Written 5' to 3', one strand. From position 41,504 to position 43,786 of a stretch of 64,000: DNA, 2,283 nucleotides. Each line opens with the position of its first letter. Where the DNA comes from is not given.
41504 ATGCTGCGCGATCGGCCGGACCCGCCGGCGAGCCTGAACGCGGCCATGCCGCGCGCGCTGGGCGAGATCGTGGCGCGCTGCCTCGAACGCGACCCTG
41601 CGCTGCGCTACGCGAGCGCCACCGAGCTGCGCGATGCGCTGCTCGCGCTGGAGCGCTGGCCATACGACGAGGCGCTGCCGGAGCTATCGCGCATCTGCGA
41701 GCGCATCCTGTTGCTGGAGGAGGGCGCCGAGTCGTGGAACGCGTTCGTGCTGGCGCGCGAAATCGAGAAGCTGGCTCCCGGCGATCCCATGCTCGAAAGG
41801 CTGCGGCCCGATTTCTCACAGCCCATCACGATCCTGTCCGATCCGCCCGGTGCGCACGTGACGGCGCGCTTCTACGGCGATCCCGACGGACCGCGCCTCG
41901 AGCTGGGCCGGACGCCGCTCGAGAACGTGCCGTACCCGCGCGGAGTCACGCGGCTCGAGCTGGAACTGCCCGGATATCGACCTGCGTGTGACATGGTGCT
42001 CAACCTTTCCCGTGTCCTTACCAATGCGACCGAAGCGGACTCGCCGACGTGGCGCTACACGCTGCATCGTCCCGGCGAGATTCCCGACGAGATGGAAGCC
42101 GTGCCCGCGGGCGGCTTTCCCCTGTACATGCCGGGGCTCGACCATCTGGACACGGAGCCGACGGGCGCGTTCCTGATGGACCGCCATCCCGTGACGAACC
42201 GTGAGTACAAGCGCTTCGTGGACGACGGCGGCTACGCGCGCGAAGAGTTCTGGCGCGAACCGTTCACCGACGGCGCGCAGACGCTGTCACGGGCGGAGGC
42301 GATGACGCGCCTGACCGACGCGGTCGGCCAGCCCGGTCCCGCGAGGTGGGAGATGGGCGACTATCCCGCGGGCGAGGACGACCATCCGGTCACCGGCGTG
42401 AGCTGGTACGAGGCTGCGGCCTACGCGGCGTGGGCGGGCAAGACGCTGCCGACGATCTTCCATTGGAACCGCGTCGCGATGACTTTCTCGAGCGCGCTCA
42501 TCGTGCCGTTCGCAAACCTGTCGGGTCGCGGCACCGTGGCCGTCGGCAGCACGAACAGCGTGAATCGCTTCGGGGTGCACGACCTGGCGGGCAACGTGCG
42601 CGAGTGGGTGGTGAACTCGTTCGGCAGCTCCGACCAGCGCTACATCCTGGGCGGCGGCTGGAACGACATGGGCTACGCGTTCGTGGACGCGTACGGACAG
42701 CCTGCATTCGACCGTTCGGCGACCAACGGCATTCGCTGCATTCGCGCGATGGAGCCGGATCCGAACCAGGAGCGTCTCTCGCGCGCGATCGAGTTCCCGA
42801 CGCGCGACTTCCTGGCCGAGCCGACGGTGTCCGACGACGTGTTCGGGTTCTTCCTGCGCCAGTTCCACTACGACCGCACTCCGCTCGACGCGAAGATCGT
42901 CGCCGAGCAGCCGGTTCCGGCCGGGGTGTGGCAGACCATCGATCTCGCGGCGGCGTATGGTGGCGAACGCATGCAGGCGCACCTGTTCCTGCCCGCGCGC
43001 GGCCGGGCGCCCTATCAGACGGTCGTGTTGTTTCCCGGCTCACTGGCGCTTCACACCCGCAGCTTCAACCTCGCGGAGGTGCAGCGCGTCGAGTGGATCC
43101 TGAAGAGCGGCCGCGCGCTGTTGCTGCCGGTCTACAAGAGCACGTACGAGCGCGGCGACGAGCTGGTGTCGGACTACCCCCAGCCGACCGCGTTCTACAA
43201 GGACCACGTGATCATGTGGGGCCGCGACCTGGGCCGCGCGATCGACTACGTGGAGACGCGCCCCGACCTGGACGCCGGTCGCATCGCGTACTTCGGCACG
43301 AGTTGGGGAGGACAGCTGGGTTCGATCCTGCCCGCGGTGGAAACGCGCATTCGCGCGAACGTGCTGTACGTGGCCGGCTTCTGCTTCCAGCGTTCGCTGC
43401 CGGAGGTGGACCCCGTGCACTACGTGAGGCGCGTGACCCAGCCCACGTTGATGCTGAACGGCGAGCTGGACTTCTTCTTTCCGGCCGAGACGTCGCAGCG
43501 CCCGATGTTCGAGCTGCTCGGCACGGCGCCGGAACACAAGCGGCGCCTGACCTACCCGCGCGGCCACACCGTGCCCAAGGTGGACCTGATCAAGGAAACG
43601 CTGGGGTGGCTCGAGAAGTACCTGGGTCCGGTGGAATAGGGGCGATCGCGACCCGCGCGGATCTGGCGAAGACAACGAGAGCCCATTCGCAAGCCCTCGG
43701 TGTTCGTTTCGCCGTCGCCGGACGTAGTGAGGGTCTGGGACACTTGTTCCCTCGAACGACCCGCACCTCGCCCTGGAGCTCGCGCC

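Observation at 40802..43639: Cytoplasmic kinase fused to an FGE-sulfatase-like domain and an alpha/beta-hydrolase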

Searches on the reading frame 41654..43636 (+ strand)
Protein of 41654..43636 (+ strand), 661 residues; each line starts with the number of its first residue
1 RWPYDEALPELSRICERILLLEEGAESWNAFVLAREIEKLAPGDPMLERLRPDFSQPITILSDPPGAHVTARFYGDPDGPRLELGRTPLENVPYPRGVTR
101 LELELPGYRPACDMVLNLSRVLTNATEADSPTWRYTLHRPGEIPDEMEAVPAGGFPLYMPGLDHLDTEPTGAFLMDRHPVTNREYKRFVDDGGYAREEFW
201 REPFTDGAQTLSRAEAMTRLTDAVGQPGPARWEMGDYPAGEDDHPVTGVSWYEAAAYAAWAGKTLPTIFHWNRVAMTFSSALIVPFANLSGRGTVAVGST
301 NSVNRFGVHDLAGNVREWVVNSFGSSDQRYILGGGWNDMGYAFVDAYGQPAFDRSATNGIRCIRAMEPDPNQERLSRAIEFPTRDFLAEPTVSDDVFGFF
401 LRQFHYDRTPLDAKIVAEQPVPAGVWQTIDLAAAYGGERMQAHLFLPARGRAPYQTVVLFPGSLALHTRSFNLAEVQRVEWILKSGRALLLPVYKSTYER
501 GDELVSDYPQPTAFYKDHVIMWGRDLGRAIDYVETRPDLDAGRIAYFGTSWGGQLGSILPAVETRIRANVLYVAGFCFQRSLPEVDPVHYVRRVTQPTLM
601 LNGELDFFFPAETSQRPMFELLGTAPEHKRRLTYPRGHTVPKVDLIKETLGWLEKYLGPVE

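Call 13: search_solved_structures(query=window:41654-43636:+, max_evalue=1, show_alignments=2)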
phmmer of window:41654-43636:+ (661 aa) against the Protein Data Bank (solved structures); distinct sequences matched with E-value up to 1: 46.
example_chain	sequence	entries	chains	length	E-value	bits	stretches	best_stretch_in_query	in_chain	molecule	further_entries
4x8b_A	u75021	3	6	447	3.4e-11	45.4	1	170-274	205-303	Sulfoxide synthase EgtB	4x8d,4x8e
1y4j_A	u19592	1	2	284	4.8e-11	44.9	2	172-288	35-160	Sulfatase modifying factor 2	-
2aft_X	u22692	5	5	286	1.2e-09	40.3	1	171-273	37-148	Sulfatase modifying factor 1 | Sulfatase-modifying factor 1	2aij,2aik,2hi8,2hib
2aii_X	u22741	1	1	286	1.2e-09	40.3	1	171-273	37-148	Sulfatase modifying factor 1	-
2afy_X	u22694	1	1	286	2.1e-09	39.5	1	171-273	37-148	Sulfatase modifying factor 1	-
8aru_A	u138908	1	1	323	2.3e-09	39.4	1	171-273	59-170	Formylglycine-generating enzyme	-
31dc_A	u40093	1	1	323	2.3e-09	39.4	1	171-273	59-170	Formylglycine-generating enzyme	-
5ssy_A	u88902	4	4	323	2.3e-09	39.4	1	171-273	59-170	Formylglycine-generating enzyme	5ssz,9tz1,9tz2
5ssx_A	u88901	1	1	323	2.6e-09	39.2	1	171-273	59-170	Formylglycine-generating enzyme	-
8u41_A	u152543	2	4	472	2.9e-09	39.1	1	127-276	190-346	Selenoxide synthase OvsA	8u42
8ux5_A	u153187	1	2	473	2.9e-09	39.1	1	127-276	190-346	Selenoxide synthase OvsA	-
1y1e_X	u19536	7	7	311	3.1e-09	39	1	171-273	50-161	C-alpha-formyglycine-generating enzyme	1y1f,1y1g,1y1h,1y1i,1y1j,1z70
8qf6_A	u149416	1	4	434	7.3e-09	37.7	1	177-276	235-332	Ergothioneine biosynthesis protein EgtB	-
6qki_A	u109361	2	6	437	7.3e-09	37.7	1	177-276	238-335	Uncharacterized protein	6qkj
6o6l_A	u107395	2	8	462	7.8e-09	37.6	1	177-276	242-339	EgtB (Cabther)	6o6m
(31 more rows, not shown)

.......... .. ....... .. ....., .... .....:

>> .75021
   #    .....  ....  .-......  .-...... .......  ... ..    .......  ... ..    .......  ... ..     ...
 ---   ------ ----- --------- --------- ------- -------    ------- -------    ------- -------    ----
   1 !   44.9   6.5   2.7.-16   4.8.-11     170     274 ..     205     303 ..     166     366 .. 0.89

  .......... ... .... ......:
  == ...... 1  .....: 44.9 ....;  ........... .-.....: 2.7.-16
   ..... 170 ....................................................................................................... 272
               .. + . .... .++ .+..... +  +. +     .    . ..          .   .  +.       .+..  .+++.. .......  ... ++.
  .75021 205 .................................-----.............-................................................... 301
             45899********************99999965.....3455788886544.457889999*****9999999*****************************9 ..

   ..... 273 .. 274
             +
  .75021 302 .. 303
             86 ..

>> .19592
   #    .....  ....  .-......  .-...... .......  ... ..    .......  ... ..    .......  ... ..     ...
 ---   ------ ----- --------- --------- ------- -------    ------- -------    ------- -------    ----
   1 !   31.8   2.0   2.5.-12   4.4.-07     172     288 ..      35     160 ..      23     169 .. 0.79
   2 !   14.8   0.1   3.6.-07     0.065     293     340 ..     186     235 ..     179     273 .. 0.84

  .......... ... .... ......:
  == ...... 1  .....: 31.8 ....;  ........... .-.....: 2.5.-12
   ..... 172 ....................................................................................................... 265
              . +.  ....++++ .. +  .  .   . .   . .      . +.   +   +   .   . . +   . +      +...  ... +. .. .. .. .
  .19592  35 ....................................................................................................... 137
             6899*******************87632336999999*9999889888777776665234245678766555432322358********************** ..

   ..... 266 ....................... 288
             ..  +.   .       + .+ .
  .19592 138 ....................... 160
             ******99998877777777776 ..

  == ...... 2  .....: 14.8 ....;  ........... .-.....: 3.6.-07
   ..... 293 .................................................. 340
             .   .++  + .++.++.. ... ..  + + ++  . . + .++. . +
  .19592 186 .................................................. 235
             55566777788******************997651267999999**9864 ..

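Call 50: search_protein_representatives(protein=window:41654-43636:+)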
Query: 661 residues. Proteins with E-value up to 0.001 (for the whole library): 21021; up to 1e-10: 4620; up to 1e-30: 1624. The best 150 are listed.
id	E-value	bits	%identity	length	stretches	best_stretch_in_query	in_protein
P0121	1.8e-264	895.8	60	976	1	1-661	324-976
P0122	8.5e-209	711.8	49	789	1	2-661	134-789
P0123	5.1e-205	699.3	52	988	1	1-660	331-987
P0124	3.3e-204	696.6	50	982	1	1-660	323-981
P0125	6.6e-192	656.0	52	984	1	1-660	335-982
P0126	9.6e-191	652.1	47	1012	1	2-660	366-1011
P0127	6.0e-182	623.1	44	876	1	2-660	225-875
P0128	1.3e-178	612.0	49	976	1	19-661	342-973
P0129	2.7e-178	611.0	45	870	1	28-660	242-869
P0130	2.8e-178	610.9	47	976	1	1-660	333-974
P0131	9.8e-176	602.5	48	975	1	2-660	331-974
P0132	4.0e-174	597.2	49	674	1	34-661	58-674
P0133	5.0e-174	596.9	45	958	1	1-660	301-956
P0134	1.4e-173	595.3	45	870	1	28-660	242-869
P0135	3.3e-173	594.2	47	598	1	61-661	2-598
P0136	5.6e-172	590.1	47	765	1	16-660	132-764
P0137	1.1e-171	589.1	44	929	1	23-660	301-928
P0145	1.1e-156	539.5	44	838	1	36-660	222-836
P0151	5.9e-154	530.5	43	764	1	27-660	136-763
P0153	7.7e-151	520.2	43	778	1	1-660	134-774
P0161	5.0e-148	510.9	43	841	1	27-660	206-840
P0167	2.0e-145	502.3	41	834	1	21-660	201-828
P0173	5.2e-144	497.7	43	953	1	27-660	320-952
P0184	4.0e-140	484.8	41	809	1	18-660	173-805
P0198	2.0e-136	472.6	39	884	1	23-661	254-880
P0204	6.3e-135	467.6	43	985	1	2-661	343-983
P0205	1.4e-134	466.5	40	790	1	1-660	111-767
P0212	4.5e-133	461.5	39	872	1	59-656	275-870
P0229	1.4e-130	453.3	40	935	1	1-660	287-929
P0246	3.9e-128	445.2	42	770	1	62-658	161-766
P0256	5.8e-127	441.3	41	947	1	7-660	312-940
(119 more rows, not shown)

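Call 52: search_protein_families(library=pfam, proteins=[P0122, P0127, P0129, P0136, P0145, P0151, P0161, P0167, P0184, P0198], max_evalue=0.01)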
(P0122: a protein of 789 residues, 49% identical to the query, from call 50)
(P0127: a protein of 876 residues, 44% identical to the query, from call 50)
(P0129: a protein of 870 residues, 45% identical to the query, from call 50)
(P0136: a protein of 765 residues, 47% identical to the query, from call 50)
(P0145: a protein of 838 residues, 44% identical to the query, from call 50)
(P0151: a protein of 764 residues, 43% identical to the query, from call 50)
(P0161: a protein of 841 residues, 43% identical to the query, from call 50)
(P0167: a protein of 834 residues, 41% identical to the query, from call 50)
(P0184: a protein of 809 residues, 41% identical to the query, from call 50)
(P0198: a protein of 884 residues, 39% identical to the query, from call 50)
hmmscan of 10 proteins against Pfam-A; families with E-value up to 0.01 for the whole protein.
P0122 (789 aa): 9 families
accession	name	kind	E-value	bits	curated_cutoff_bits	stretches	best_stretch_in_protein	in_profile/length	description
PF03781.23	FGE-sulfatase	-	1.2e-24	87.8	23.3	2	301-402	35-119/255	Sulfatase-modifying factor enzyme 1-like domain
PF03959.19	FSH1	-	1.8e-06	28.2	21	1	651-776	82-209/211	Serine hydrolase (FSH1)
PF12740.14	PETase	-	3.1e-06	27.2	28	1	658-785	113-233/263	PET hydrolase-like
PF01738.24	DLH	-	4.2e-06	26.9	21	1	572-767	3-187/217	Dienelactone hydrolase family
PF00561.26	Abhydrolase_1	-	3.7e-05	23.9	25.8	0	653-702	54-102/245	alpha/beta hydrolase fold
PF00326.27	Peptidase_S9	-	4e-05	23.7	22.6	0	651-683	45-77/213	Prolyl oligopeptidase family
PF20434.5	BD-FAE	-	0.00058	19.9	26.8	0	574-687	3-106/215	BD-FAE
PF10142.15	PhoPQ_related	-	0.0011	18.2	20.3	1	658-778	204-313/367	PhoPQ-activated pathogenicity-related protein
PF12146.15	Hydrolase_4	-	0.0027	17.5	27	0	720-765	188-230/239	Serine aminopeptidase, S33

P0127 (876 aa): 7 families
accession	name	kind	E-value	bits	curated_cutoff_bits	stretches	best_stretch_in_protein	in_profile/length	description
PF03781.23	FGE-sulfatase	-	2.5e-23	83.5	23.3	1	389-580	33-254/255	Sulfatase-modifying factor enzyme 1-like domain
PF00211.25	Guanylate_cyc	-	3.5e-13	50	21.9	1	7-162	6-179/183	Adenylate and Guanylate cyclase catalytic domain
PF12740.14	PETase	-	2.7e-05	24.1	28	1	740-872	108-233/263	PET hydrolase-like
PF00326.27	Peptidase_S9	-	8.7e-05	22.5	22.6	0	739-783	46-91/213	Prolyl oligopeptidase family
PF03959.19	FSH1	-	0.00026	21.2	21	1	763-861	107-207/211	Serine hydrolase (FSH1)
PF10142.15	PhoPQ_related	-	0.00092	18.4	20.3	1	745-857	204-305/367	PhoPQ-activated pathogenicity-related protein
PF12146.15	Hydrolase_4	-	0.0049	16.6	27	0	806-851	187-229/239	Serine aminopeptidase, S33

P0129 (870 aa): 7 families
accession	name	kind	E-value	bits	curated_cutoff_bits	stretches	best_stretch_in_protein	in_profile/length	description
PF03781.23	FGE-sulfatase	-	7.3e-25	88.5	23.3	1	376-572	32-255/255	Sulfatase-modifying factor enzyme 1-like domain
PF00211.25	Guanylate_cyc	-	2.7e-12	47.1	21.9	1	6-162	7-181/183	Adenylate and Guanylate cyclase catalytic domain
PF01738.24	DLH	-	9.1e-05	22.6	21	1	736-824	82-163/217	Dienelactone hydrolase family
PF00326.27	Peptidase_S9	-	0.00074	19.5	22.6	0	738-785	51-99/213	Prolyl oligopeptidase family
PF00561.26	Abhydrolase_1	-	0.001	19.2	25.8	0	745-789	63-106/245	alpha/beta hydrolase fold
PF08840.17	BAAT_C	-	0.0011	19.5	20.9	1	735-794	6-65/210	BAAT / Acyl-CoA thioester hydrolase C terminal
PF12740.14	PETase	-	0.0071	16.2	28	0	744-864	118-231/263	PET hydrolase-like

P0136 (765 aa): 7 families
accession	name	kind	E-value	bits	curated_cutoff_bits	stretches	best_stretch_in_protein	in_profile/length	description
PF03781.23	FGE-sulfatase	-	3e-26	93.1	23.3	1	273-431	29-193/255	Sulfatase-modifying factor enzyme 1-like domain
PF00561.26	Abhydrolase_1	-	2.8e-07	30.9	25.8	0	629-678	54-102/245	alpha/beta hydrolase fold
PF01738.24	DLH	-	8.9e-06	25.9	21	1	544-717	1-161/217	Dienelactone hydrolase family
PF12740.14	PETase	-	6.5e-05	22.9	28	1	628-761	101-233/263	PET hydrolase-like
PF05448.18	AXE1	-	0.00013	21.3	21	1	628-675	158-205/321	Acetyl xylan esterase (AXE1)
PF08840.17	BAAT_C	-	0.0029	18.1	20.9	1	632-679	8-55/210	BAAT / Acyl-CoA thioester hydrolase C terminal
PF20434.5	BD-FAE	-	0.0055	16.7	26.8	0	549-665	4-108/215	BD-FAE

P0145 (838 aa): 8 families
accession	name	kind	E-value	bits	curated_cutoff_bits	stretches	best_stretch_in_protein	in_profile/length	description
PF03781.23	FGE-sulfatase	-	3.3e-23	83.1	23.3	1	345-499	31-191/255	Sulfatase-modifying factor enzyme 1-like domain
PF00211.25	Guanylate_cyc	-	1.3e-12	48.2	21.9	1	1-152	12-181/183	Adenylate and Guanylate cyclase catalytic domain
PF12740.14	PETase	-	9e-05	22.4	28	1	710-833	117-233/263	PET hydrolase-like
PF01738.24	DLH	-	0.00014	22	21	1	669-812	49-183/217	Dienelactone hydrolase family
PF03959.19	FSH1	-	0.0029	17.8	21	0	696-824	83-209/211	Serine hydrolase (FSH1)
PF00326.27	Peptidase_S9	-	0.004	17.1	22.6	0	700-746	46-93/213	Prolyl oligopeptidase family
PF01342.26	SAND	-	0.0054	16.8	22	0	364-390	42-68/76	SAND domain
PF10142.15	PhoPQ_related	-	0.0074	15.5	20.3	0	761-826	251-313/367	PhoPQ-activated pathogenicity-related protein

P0151 (764 aa): 6 families
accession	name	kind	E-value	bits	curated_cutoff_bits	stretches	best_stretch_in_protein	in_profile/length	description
PF03781.23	FGE-sulfatase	-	5.2e-23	82.5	23.3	1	269-425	29-192/255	Sulfatase-modifying factor enzyme 1-like domain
PF00326.27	Peptidase_S9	-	3.3e-05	23.9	22.6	1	579-674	7-97/213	Prolyl oligopeptidase family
PF12740.14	PETase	-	5e-05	23.3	28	1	634-759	117-232/263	PET hydrolase-like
PF00561.26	Abhydrolase_1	-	0.00064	19.9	25.8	0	624-674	53-102/245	alpha/beta hydrolase fold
PF08840.17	BAAT_C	-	0.0019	18.7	20.9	1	626-685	6-66/210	BAAT / Acyl-CoA thioester hydrolase C terminal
PF08308.17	PEGA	-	0.0033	17.7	20.8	0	193-219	22-48/71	PEGA domain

P0161 (841 aa): 6 families
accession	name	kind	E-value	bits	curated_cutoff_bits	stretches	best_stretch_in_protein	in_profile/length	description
PF03781.23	FGE-sulfatase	-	6.8e-26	91.9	23.3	1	349-544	32-255/255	Sulfatase-modifying factor enzyme 1-like domain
PF00069.31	Pkinase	-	1.9e-15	57.4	31.7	1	4-128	134-256/263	Protein kinase domain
PF07714.23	PK_Tyr_Ser-Thr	-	1.4e-11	44.7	23.1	1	4-124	138-249/258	Protein tyrosine and serine/threonine kinase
PF12740.14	PETase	-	9.1e-05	22.4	28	1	705-824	108-217/263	PET hydrolase-like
PF00561.26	Abhydrolase_1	-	0.00035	20.8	25.8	0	705-754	54-102/245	alpha/beta hydrolase fold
PF05448.18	AXE1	-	0.0049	16.1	21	0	704-754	158-208/321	Acetyl xylan esterase (AXE1)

P0167 (834 aa): 6 families
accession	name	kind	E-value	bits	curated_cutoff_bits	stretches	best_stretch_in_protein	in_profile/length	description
PF03781.23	FGE-sulfatase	-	9.8e-29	101.2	23.3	1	313-531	3-255/255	Sulfatase-modifying factor enzyme 1-like domain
PF13676.11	TIR_2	-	1.5e-19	71.1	28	1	1-119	3-111/122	TIR domain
PF00561.26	Abhydrolase_1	-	5.8e-06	26.6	25.8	0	752-809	188-241/245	alpha/beta hydrolase fold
PF12146.15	Hydrolase_4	-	0.00013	21.8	27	0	685-751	53-118/239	Serine aminopeptidase, S33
PF08840.17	BAAT_C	-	0.00086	19.8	20.9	0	697-741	9-53/210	BAAT / Acyl-CoA thioester hydrolase C terminal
PF12740.14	PETase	-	0.00098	19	28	1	703-825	118-233/263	PET hydrolase-like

P0184 (809 aa): 5 families
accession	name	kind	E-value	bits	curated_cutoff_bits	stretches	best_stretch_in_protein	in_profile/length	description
PF03781.23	FGE-sulfatase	-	7.3e-23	82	23.3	1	318-509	34-253/255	Sulfatase-modifying factor enzyme 1-like domain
PF00486.34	Trans_reg_C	-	2e-12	47.4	26.2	1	30-107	1-77/77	Transcriptional regulatory protein, C terminal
PF01738.24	DLH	-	0.00011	22.3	21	1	634-760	45-163/217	Dienelactone hydrolase family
PF08840.17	BAAT_C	-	0.00087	19.8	20.9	1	671-723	6-58/210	BAAT / Acyl-CoA thioester hydrolase C terminal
PF08308.17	PEGA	-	0.0011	19.3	20.8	1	216-266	7-51/71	PEGA domain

P0198 (884 aa): 11 families
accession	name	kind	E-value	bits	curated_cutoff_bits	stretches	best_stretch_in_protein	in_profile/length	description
PF03781.23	FGE-sulfatase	-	1.6e-19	71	23.3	1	392-585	34-254/255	Sulfatase-modifying factor enzyme 1-like domain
PF00211.25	Guanylate_cyc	-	4.1e-11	43.2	21.9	1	8-140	9-161/183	Adenylate and Guanylate cyclase catalytic domain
PF00326.27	Peptidase_S9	-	1.5e-08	34.8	22.6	1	732-805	34-107/213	Prolyl oligopeptidase family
PF01738.24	DLH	-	4.5e-08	33.4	21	1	663-835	2-164/217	Dienelactone hydrolase family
PF12740.14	PETase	-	5e-07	29.8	28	1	733-876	93-233/263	PET hydrolase-like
PF20434.5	BD-FAE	-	8.1e-06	25.9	26.8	0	798-834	173-209/215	BD-FAE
PF10142.15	PhoPQ_related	-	0.0005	19.3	20.3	1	798-869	245-313/367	PhoPQ-activated pathogenicity-related protein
PF00561.26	Abhydrolase_1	-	0.00089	19.4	25.8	0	733-799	50-106/245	alpha/beta hydrolase fold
PF08308.17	PEGA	-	0.0019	18.5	20.8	1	289-344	4-53/71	PEGA domain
PF12146.15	Hydrolase_4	-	0.0039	17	27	0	811-858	188-232/239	Serine aminopeptidase, S33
PF03403.19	PAF-AH_p_II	-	0.0092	15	20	0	743-858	204-307/372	Platelet-activating factor acetylhydrolase, isoform II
